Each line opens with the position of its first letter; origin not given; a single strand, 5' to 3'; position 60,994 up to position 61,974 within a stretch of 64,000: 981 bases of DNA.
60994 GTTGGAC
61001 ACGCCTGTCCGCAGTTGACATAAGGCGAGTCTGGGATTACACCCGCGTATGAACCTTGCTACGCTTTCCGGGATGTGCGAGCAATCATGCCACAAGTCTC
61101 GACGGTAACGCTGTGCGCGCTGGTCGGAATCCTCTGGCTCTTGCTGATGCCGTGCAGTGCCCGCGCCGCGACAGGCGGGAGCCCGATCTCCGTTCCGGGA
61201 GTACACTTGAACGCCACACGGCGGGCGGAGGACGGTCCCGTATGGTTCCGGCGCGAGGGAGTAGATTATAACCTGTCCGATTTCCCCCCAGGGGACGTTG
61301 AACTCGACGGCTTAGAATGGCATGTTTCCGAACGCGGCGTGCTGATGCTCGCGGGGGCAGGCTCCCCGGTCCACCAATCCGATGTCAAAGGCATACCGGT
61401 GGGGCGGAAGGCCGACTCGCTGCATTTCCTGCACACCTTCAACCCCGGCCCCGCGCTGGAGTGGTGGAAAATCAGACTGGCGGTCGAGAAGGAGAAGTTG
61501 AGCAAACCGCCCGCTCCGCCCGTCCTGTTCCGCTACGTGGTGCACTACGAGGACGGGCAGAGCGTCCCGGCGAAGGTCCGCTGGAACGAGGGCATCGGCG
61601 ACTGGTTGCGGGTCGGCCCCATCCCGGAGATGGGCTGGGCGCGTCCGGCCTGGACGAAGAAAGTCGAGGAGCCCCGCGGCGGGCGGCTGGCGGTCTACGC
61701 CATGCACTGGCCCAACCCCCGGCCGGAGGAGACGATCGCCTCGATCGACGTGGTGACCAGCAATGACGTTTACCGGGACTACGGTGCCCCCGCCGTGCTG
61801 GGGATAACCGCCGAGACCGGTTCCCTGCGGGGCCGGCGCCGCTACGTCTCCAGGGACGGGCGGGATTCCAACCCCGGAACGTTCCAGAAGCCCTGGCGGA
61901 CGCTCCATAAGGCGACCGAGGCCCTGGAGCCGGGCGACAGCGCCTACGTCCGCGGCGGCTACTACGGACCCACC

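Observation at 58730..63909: Uncharacterised roughly 200-aa domain present three times (once in one beta-helix protein, duplicated at both ends of its paralog)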

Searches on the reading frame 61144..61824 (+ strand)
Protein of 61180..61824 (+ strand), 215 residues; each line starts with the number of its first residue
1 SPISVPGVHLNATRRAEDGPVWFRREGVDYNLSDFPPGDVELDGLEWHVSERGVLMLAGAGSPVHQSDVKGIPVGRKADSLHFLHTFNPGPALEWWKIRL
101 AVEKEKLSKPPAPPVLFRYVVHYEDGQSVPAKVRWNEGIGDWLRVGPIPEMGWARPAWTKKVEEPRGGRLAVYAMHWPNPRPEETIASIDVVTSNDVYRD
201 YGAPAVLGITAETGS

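Call 9: find_homologous_proteins(query=window:61180-61824:+, max_evalue=0.001)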
Query seq(215 aa) (215 aa): 18 proteins with E <= 0.001 among 209 candidates.
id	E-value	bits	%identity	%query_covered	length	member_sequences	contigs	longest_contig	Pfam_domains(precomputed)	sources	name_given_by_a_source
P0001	2.5e-21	95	35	98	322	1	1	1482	-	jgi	jgi:hypothetical protein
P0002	2.2e-17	82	31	99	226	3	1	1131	-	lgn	-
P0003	1.1e-16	79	34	84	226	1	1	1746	-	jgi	jgi:hypothetical protein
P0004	1.2e-16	79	35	84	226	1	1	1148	-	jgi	jgi:hypothetical protein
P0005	4.3e-16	77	32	84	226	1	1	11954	-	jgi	jgi:hypothetical protein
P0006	1.5e-15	76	32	85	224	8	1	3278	-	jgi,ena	-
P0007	5.4e-15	74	34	84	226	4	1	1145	-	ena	-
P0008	9.4e-15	73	34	84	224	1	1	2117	-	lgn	-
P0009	2.3e-14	72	33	87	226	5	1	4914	-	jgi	jgi:hypothetical protein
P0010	3.4e-14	71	33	84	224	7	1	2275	-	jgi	jgi:hypothetical protein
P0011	1.2e-13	69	34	84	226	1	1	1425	-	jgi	jgi:hypothetical protein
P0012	1.2e-12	66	31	84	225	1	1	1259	-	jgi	jgi:hypothetical protein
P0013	1.6e-12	66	29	87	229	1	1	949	-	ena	-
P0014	3.1e-12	65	32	84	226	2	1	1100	-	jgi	jgi:hypothetical protein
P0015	7.0e-12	64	30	84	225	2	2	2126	-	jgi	jgi:hypothetical protein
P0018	2.5e-5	42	26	80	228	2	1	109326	-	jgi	jgi:hypothetical protein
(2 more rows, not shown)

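Call 13: search_solved_structures(query=A1, max_evalue=10, show_alignments=2)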
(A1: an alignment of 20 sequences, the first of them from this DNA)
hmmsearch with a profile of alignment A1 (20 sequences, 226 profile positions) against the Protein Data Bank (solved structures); distinct sequences matched with E-value up to 10: 1.
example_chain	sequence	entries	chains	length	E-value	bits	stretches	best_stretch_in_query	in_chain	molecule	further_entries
8f5o_C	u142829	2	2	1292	0.49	13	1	64-108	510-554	Intraflagellar transport protein 122 homolog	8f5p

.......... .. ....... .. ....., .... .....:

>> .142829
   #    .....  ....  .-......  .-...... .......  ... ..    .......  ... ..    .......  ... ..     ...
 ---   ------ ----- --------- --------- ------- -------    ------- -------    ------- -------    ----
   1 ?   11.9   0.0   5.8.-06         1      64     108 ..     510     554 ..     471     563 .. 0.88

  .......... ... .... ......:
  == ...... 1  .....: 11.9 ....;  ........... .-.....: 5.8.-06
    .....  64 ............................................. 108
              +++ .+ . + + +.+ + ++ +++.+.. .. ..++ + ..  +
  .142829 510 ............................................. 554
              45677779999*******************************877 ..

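Call 18: search_protein_families(library=pfam, alignment_id=A1, max_evalue=10)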
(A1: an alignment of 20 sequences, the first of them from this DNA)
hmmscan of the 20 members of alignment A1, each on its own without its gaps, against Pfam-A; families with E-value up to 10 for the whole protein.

A. member 1, seq(215 aa): 0 families

B. families by the number of members that match (of 20 scanned): 4 families
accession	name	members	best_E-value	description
PF08021.17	FAD_binding_9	2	0.081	Siderophore-interacting FAD-binding domain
PF18885.6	DUF5648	1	0.12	Domain of unknown function (DUF5648)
PF18115.7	Tudor_3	1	0.14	DNA repair protein Crb2 Tudor domain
PF23614.1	DUF7141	1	0.16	Domain of unknown function (DUF7141)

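Call 20: predict_structure(alignment_id=A1)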
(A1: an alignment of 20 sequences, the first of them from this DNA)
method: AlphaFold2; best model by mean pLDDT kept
length: 215 residues; sequences in the alignment: 20
mean_pLDDT: 86.3   pTM: 0.85
mean pLDDT of the five models: 86.3, 85.7, 85.7, 85.5, 85.2
residues with pLDDT >= 90: 118; 70-90: 72; 50-70: 11; < 50: 14
segments of 3 or more residues with pLDDT < 50: 9-20
pLDDT, mean of each block of 10 residues (from residue 1): 76 40 53 85 93 84 85 97 94 88 84 95 98 95 86 93 85 97 98 94 94 85
secondary structure, 60 per line:
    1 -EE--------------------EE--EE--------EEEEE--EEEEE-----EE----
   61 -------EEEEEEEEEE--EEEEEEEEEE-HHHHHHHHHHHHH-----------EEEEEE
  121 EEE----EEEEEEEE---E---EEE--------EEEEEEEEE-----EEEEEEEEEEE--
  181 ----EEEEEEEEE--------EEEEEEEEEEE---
elements in order: E38-42 E45-49 E68-77 E80-89 H91-103 E115-123 E128-135 E143-145 E154-162 E168-178 E185-193 E202-212

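Call 22: search_protein_representatives(alignment_id=A1)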
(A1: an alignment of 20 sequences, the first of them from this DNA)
Query: 20 sequences, 226 profile positions. Proteins with E-value up to 0.001 (for the whole library): 6243; up to 1e-10: 4072; up to 1e-30: 1116. The best 150 are listed.
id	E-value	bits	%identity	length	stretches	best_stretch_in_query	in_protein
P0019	1.6e-107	374.4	-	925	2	27-224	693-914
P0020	3.2e-103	360.4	-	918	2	22-224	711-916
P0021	7.9e-99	346.0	-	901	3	26-225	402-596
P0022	1.1e-98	345.5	-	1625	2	26-225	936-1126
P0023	7.5e-98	342.8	-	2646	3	29-224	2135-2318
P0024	9.4e-95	332.7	-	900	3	49-224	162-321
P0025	4.2e-91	320.7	-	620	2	19-225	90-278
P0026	3.6e-90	317.6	-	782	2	23-224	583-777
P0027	8.2e-89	313.2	-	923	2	1-224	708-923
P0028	2.0e-82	292.3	-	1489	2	29-225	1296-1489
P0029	2.2e-80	285.7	-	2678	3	26-224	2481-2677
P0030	2.7e-79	282.1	-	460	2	26-224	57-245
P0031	1.3e-78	279.9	-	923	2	17-224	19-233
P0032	6.6e-78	277.6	-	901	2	6-224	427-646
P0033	6.7e-78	277.5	-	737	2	27-224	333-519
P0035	2.6e-73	262.5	-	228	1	3-225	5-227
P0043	3.2e-68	245.9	-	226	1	1-225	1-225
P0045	8.9e-68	244.4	-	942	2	47-224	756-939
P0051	1.2e-64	234.2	-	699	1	21-226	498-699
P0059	6.8e-63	228.4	-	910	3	5-176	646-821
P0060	9.9e-63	227.9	-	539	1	8-226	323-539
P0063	1.1e-61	224.4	-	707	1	27-224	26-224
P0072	3.7e-60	219.5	-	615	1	27-225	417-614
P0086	5.0e-57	209.3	-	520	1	27-223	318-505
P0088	1.0e-56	208.2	-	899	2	41-225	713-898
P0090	2.6e-56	206.9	-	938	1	25-225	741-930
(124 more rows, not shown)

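Call 29: fold_search(model_id=the predicted structure, library=pdb)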
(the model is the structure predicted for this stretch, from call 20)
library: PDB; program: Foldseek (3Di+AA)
matches with E <= 10: 658; with E <= 0.001: 0
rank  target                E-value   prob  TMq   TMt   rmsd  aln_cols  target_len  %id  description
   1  4knc_B                3.8e-02  0.98  0.31  0.18   5.8       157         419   10  Structural and functional characterization of Pseudomonas aeruginosa AlgX (released 2013-06-26)
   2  4knc_A                4.8e-02  0.92  0.30  0.18   6.5       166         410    9  Structural and functional characterization of Pseudomonas aeruginosa AlgX (released 2013-06-26)
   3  8xcg_J                6.6e-02  0.05  0.11  0.06  20.2       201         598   14  Tail tip complex of bacteriophage lambda in the open state (released 2024-05-01)
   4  7ula_A                7.0e-02  0.89  0.29  0.17   7.9       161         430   10  Structure of the Pseudomonas putida AlgKX modification and secretion complex (released 2022-12-14)
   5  5abj_A                7.4e-02  0.25  0.23  0.19  15.8       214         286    6  Structure of Coxsackievirus A16 in complex with GPP3 (released 2015-09-09)
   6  3fha_D                1.1e-01  0.51  0.31  0.14  10.1       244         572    9  Structure of endo-beta-N-acetylglucosaminidase A (released 2009-04-28)
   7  9f6a_C                1.2e-01  0.18  0.25  0.22  21.4       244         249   12  EVA71 E096A native particle (released 2024-09-04)
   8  4xup_E                1.4e-01  0.25  0.24  0.29   9.1       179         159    7  Structure of the N-terminal CBM22-1-CBM22-2 tandem domain from Paenibacillus barcinonensis Xyn10C (released 2015-06-03)
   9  9cyn_A                1.5e-01  0.38  0.28  0.28  10.2       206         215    9  Flagellar filament sheath protein FlaA1 (released 2026-03-18)
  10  4xup_C                1.6e-01  0.23  0.24  0.29   9.1       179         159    7  Structure of the N-terminal CBM22-1-CBM22-2 tandem domain from Paenibacillus barcinonensis Xyn10C (released 2015-06-03)
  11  7c4y_A                1.8e-01  0.25  0.27  0.27  11.2       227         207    7  Cryo-EM structure of empty Coxsackievirus A10 at pH 7.4 (released 2020-07-22)
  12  1kho_A                2.0e-01  0.23  0.21  0.14  12.0       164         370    8  Crystal Structure Analysis of Clostridium perfringens alpha-Toxin Isolated from Avian Strain SWCP (released 2002-06-19)
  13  6lhk_A                2.0e-01  0.15  0.23  0.18  16.6       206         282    7  The cryo-EM structure of coxsackievirus A16 mature virion in complex with Fab 18A7 (released 2020-02-05)
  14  9vg1_A                2.1e-01  0.06  0.16  0.17  19.4       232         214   10  Structure of CVA6 empty capsid complexed with 3H7 Fab (released 2025-11-19)
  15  9cyn_C                2.3e-01  0.20  0.25  0.25  10.5       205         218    7  Flagellar filament sheath protein FlaA1 (released 2026-03-18)
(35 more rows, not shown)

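Call 31: search_protein_families(library=pfam, proteins=[P0031, P0045, P0059, P0088, P0051, P0063, P0072, P0060, P0086, P0090], max_evalue=0.01)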
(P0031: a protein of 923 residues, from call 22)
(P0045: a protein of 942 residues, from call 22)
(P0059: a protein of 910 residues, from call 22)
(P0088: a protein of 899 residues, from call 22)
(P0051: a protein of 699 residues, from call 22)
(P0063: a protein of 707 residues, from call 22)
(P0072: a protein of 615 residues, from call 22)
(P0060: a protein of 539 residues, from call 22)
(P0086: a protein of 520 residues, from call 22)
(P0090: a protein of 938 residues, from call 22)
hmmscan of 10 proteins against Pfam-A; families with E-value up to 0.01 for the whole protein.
P0031 (923 aa): 3 families
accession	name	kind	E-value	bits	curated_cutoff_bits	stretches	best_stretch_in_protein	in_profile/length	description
PF13229.12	Beta_helix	-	1.2e-09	38.4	25.9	1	329-493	4-146/158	Right handed beta helix region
PF22842.2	Pel9A-like_beta_helix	-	6.2e-08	32.4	25.2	1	238-292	7-61/370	Pel9A-like, right handed beta helix region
PF05048.19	NosD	-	5.2e-05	23.2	23.6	0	430-533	32-122/212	Periplasmic copper-binding protein (NosD)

P0045 (942 aa): 2 families
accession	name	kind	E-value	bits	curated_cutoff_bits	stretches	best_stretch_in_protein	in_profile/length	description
PF05048.19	NosD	-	0.0043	17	23.6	1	393-540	17-154/212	Periplasmic copper-binding protein (NosD)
PF13229.12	Beta_helix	-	0.0075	16.3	25.9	0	437-567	25-140/158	Right handed beta helix region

P0059 (910 aa): 6 families
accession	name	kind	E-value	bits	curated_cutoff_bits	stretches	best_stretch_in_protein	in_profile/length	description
PF13229.12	Beta_helix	-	1.7e-18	67.1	25.9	2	403-555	22-156/158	Right handed beta helix region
PF05048.19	NosD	-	7.9e-09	35.7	23.6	2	400-523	56-168/212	Periplasmic copper-binding protein (NosD)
PF17161.10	DUF5123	-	1.4e-06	29.9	35.1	1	518-627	2-103/113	Domain of unknown function (DUF5123)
PF22842.2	Pel9A-like_beta_helix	-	6e-06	25.9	25.2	1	215-269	10-62/370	Pel9A-like, right handed beta helix region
PF07602.17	DUF1565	-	2.8e-05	24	20.3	0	223-260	2-39/257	Protein of unknown function (DUF1565)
PF18115.7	Tudor_3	-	0.0011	19.2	25.8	0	769-793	23-48/52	DNA repair protein Crb2 Tudor domain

P0088 (899 aa): 6 families
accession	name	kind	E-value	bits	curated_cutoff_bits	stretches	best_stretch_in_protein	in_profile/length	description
PF13229.12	Beta_helix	-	1e-09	38.6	25.9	1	413-543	37-149/158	Right handed beta helix region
PF05048.19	NosD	-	6.7e-06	26.1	23.6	0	313-381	107-175/212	Periplasmic copper-binding protein (NosD)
PF22842.2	Pel9A-like_beta_helix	-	2.3e-05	24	25.2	1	220-268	12-61/370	Pel9A-like, right handed beta helix region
PF07602.17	DUF1565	-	0.0012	18.7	20.3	0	225-366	3-155/257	Protein of unknown function (DUF1565)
PF07532.17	Big_4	-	0.0014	18.6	22.1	0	118-135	22-39/59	Bacterial Ig-like domain (group 4)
PF17161.10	DUF5123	-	0.008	17.7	35.1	0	559-649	24-111/113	Domain of unknown function (DUF5123)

P0051 (699 aa): 5 families
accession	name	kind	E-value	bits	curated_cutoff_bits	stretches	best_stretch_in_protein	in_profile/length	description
PF16561.11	AMPK1_CBM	-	2.7e-12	47.2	26.8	1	421-489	9-73/85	Glycogen recognition site of AMP-activated protein kinase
PF22058.2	X25_BaPul_like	-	0.0005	20.6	27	1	430-476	13-59/87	Pullulanase X25 domain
PF16760.10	CBM53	-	0.0034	18.1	27.6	0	421-462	9-53/57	Starch/carbohydrate-binding module (family 53)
PF14376.11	Haem_bd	-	0.0034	17.8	27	0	59-102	93-132/133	Haem-binding domain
PF02922.24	CBM_48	-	0.0038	18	22.4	1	422-472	21-72/83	Carbohydrate-binding module 48 (Isoamylase N-terminal domain)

P0063 (707 aa): 1 family
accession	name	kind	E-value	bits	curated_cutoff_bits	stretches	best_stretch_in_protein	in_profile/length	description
PF07596.16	SBP_bac_10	-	3e-50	172.2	23.3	2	239-386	9-191/268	Protein of unknown function (DUF1559)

P0072 (615 aa): 2 families
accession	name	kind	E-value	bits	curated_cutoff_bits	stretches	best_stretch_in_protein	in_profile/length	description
PF05569.17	Peptidase_M56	-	6.4e-30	104.8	31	1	12-324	7-296/296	BlaR1 peptidase M56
PF01435.24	Peptidase_M48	-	0.0051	17.1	20.3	1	210-267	53-114/186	Peptidase family M48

P0060 (539 aa): 3 families
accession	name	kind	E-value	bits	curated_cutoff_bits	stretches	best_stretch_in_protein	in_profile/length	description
PF04542.20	Sigma70_r2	-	3.4e-11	43.2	24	1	46-113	1-70/71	Sigma-70 region 2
PF08281.18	Sigma70_r4_2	-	1e-10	41.5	25.7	1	141-192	3-54/54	Sigma-70, region 4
PF00126.33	HTH_1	-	0.0032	17.8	26.6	1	162-204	11-56/60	Bacterial regulatory helix-turn-helix protein, lysR family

P0086 (520 aa): 1 family
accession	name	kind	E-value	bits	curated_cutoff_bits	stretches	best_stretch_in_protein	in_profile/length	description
PF04773.18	FecR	-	5.8e-05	23.9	24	1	165-244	11-96/97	FecR protein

P0090 (938 aa): 6 families
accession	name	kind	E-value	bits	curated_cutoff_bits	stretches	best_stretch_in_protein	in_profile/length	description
PF08534.16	Redoxin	-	3.5e-17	63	26.6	1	601-718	8-131/148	Redoxin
PF13905.12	Thioredoxin_8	-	1.9e-16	60.6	27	1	621-715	1-94/94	Thioredoxin-like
PF00578.27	AhpC-TSA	-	1.8e-15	57.4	26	1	604-716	8-122/124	AhpC/TSA family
PF17851.8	GH43_C2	-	2.6e-13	50.6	22.7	1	234-424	3-201/203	Beta xylosidase C-terminal Concanavalin A-like domain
PF07081.18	DUF1349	-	8.6e-08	32.5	32.4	1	292-427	49-178/179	Protein of unknown function (DUF1349)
PF13098.12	Thioredoxin_2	-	2.6e-05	24.9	27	1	620-722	4-93/104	Thioredoxin-like domain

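Call 32: list_cluster_members(proteins=[P0019, P0031, P0006, P0035, P0043, P0060, P0063, P0072, P0090, P0045])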
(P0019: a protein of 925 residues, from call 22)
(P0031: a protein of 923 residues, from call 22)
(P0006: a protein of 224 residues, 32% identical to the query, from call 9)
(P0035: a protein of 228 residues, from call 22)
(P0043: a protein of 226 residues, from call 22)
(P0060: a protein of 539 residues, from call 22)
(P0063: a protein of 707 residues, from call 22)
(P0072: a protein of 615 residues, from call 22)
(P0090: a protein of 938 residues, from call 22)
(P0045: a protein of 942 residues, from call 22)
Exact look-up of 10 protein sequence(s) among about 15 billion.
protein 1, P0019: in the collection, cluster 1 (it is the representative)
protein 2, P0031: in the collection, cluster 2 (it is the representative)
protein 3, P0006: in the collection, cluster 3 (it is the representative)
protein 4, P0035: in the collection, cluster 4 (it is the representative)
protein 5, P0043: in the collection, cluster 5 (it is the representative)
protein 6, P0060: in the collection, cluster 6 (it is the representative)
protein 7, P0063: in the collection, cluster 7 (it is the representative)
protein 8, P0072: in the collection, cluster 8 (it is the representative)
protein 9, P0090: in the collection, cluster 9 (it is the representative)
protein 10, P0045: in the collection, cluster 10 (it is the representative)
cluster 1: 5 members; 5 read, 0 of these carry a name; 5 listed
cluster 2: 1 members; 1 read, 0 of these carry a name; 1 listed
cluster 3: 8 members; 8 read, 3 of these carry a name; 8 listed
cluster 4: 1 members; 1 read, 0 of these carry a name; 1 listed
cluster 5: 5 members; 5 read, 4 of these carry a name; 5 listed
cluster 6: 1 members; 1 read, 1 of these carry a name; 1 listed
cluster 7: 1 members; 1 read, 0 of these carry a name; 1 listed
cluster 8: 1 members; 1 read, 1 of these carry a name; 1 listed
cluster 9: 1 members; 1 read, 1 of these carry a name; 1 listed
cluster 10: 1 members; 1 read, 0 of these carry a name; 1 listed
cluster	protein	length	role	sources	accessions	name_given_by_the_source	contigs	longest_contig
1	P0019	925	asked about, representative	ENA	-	-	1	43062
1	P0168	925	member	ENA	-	-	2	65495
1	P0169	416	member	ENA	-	-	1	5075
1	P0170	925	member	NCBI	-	-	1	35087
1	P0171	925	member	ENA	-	-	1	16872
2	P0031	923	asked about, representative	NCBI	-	-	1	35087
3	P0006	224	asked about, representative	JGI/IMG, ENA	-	-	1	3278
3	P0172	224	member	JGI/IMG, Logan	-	hypothetical protein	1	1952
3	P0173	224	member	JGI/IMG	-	hypothetical protein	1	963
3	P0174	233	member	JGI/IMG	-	hypothetical protein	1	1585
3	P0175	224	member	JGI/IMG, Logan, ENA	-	-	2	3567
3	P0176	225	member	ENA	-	-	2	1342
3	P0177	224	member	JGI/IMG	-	-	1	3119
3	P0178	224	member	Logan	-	-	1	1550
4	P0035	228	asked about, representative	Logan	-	-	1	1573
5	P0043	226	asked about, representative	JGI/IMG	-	hypothetical protein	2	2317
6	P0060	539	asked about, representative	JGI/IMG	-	RNA polymerase sigma factor (sigma-70 family)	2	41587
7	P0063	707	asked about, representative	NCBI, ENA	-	-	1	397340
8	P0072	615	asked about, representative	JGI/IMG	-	beta-lactamase regulating signal transducer with metallopeptidase domain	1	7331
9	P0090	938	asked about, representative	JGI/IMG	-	peroxiredoxin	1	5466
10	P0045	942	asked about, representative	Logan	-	-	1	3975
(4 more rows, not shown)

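Call 33: find_related_loci(query=A1, collection=genome_contigs, flank=6000)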
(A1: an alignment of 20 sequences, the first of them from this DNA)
Query A1 (215 aa) in genome_contigs; peptide patterns used: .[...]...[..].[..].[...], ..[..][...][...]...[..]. (x = any residue, [..] = any of these).
171 stretches matched a pattern; 127 encode a relative of the query (tblastn E <= 1e-3); the best 80 are kept; 80 distinct loci.
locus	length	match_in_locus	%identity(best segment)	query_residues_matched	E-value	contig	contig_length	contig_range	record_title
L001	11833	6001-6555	67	31-215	3e-82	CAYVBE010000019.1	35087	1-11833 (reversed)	MAG TPA_asm: uncultured candidatus Brocadiaceae bacterium isolate SRP141376_co1_238 genome assembly, contig: NODE_2844_l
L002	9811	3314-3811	36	24-211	2e-26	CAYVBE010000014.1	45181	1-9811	MAG TPA_asm: uncultured candidatus Brocadiaceae bacterium isolate SRP141376_co1_238 genome assembly, contig: NODE_1993_l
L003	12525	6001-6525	35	30-211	1e-22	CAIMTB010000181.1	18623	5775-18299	MAG: uncultured Verrucomicrobia bacterium isolate LJ-3-4m_bin-0163 genome assembly, contig: bin-0163:181/671, whole geno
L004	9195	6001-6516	34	32-212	6e-22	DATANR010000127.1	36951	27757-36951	MAG TPA_asm: Gemmataceae bacterium isolate SMAG_U7024 k141_597065, whole genome shotgun sequence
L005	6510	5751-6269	30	32-213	2e-19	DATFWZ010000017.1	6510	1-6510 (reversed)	MAG TPA_asm: Gemmataceae bacterium isolate SMAG_U9504 k141_12122331, whole genome shotgun sequence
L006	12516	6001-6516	32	32-212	6e-19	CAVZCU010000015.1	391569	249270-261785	MAG: uncultured Gemmataceae bacterium isolate MFD00822.bin.2.119 genome assembly, contig: contig_46486, whole genome sho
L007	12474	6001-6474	32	31-212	3e-18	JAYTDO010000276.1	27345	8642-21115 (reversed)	MAG: Chthoniobacteraceae bacterium isolate GFS_1749 GFS_1749_275, whole genome shotgun sequence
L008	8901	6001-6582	32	8-211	4e-18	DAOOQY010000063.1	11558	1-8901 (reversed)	MAG TPA_asm: Verrucomicrobiota bacterium isolate AMR_MDS_2559 NODE_6961_length_11558_cov_4.452838, whole genome shotgun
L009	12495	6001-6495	30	31-212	7e-18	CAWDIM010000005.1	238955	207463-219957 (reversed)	MAG: uncultured Planctomycetota bacterium isolate MFD04716.bin.2.187 genome assembly, contig: contig_13568, whole genome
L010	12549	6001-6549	32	7-212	2e-17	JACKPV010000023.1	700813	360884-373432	MAG: Verrucomicrobiales bacterium isolate HK-STAS-VERR-3 HK-STAS-VERR-3_23, whole genome shotgun sequence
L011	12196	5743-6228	33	31-212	4e-17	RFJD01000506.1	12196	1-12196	MAG: Verrucomicrobia bacterium isolate J093 k99_929014, whole genome shotgun sequence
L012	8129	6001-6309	41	67-192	7e-17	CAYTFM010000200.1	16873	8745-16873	MAG TPA_asm: uncultured Victivallales bacterium isolate binchicken_co232_176 genome assembly, contig: NODE_6665_length_1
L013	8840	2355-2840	27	31-212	2e-16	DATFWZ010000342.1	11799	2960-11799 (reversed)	MAG TPA_asm: Gemmataceae bacterium isolate SMAG_U9504 k141_12651714, whole genome shotgun sequence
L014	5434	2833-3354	31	22-212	5e-16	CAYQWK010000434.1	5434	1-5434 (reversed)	MAG TPA_asm: uncultured Bifidobacteriaceae bacterium isolate SRP257259_co1_135 genome assembly, contig: NODE_26913_lengt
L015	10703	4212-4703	30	29-212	2e-15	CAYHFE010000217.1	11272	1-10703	MAG TPA_asm: uncultured Verrucomicrobiota bacterium isolate ERP119702_co1_132 genome assembly, contig: NODE_7495_length_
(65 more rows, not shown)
